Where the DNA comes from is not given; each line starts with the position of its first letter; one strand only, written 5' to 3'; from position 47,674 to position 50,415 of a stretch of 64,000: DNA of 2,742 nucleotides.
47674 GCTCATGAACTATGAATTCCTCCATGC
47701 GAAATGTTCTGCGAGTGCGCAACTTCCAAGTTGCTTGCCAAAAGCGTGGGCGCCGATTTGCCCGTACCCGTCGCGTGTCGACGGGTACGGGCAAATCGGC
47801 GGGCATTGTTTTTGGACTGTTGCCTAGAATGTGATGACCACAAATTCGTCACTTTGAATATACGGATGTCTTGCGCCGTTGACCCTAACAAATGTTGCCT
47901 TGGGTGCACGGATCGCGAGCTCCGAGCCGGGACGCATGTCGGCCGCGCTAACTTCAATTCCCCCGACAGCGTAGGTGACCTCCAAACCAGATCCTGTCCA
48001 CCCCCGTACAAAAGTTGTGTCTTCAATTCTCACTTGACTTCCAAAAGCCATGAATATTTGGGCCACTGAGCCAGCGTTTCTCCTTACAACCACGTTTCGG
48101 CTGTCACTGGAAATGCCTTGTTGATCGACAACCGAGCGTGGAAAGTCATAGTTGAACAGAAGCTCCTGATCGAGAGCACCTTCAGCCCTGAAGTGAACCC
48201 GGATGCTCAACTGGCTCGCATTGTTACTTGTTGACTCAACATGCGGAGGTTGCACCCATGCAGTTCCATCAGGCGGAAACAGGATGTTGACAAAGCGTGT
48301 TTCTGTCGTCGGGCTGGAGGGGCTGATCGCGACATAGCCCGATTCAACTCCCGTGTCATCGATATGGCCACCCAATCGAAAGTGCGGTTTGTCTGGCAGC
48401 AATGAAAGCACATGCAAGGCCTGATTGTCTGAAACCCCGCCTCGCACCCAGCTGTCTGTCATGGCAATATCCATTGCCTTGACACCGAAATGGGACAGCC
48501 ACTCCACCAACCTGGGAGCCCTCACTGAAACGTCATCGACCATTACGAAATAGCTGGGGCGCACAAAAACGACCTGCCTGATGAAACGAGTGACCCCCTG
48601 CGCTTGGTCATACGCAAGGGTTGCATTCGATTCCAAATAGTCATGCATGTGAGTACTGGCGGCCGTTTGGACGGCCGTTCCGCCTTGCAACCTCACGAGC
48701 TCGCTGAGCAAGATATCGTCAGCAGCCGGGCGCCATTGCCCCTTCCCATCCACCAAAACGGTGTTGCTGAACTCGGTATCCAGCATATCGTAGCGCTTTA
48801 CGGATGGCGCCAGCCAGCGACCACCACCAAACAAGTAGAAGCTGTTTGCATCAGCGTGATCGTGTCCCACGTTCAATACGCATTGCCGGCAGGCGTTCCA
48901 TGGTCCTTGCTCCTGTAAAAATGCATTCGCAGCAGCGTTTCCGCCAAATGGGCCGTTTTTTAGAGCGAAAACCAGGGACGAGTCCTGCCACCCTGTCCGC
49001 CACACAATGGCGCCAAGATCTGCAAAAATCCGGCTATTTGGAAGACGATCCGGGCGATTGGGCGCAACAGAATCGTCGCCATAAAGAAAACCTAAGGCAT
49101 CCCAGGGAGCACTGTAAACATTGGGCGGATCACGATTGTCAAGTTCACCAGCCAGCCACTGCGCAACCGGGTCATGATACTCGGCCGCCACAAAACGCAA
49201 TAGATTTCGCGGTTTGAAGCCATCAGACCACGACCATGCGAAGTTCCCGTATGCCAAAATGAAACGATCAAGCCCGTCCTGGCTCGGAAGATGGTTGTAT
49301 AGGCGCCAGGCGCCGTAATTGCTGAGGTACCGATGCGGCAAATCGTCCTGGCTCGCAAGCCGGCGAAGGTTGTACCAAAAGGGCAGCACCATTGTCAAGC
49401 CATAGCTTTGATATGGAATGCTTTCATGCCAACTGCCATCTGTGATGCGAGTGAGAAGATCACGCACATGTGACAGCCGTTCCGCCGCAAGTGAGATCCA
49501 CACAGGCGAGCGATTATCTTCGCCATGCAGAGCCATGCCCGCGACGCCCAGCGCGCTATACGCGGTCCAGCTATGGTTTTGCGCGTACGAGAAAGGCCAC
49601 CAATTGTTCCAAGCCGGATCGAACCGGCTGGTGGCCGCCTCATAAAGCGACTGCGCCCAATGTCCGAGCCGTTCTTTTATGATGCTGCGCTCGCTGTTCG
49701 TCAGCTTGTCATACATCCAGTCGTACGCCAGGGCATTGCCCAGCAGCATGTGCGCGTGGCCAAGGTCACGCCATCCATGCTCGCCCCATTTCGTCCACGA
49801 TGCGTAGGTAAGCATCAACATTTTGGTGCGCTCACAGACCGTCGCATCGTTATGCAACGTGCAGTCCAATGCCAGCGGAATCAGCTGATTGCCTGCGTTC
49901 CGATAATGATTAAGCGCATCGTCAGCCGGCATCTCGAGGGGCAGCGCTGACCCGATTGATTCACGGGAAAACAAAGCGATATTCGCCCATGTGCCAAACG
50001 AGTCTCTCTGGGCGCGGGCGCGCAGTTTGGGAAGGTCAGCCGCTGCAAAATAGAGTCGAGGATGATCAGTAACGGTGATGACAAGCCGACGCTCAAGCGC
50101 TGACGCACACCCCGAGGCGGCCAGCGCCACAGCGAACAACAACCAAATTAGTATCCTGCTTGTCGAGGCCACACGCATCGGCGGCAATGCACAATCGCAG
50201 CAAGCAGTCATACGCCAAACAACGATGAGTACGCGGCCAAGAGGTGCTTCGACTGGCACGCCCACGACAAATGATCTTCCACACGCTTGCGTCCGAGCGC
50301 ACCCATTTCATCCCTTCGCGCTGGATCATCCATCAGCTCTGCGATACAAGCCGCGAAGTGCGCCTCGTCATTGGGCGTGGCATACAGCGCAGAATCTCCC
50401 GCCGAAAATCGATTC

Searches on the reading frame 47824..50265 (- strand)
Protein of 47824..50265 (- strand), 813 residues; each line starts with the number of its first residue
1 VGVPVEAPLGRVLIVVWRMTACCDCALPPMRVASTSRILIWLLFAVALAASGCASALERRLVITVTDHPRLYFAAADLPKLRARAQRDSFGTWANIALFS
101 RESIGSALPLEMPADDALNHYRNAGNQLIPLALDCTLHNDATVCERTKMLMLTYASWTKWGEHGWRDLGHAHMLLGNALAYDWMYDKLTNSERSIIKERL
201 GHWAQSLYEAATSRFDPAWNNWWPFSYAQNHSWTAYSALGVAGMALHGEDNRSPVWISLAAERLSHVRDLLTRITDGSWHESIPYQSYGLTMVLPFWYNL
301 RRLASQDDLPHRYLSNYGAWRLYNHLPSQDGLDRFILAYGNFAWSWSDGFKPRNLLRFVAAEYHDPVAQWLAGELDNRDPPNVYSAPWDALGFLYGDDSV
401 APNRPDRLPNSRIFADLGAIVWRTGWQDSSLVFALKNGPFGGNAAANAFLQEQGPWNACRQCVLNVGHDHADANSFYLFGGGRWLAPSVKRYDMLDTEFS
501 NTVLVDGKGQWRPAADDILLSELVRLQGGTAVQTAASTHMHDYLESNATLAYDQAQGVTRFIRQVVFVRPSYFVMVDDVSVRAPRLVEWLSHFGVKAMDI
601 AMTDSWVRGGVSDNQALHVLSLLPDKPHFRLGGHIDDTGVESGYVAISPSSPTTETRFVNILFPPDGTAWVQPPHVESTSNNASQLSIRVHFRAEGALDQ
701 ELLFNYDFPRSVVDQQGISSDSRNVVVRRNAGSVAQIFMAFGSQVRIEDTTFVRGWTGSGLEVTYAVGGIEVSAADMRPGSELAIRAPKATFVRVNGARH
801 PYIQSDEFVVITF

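Call 45: search_protein_families(library=ncbifam, proteins=[window:47824-50265:-], max_evalue=0.00001)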
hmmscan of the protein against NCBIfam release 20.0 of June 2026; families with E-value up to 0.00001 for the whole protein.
window:47824-50265:- (813 aa): 1 family
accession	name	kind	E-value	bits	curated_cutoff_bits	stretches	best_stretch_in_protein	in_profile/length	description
NF045571.1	HepHepsulflyase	equivalog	5.9e-10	37.7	600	1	63-195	41-176/774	heparin/heparin-sulfate lyase HepB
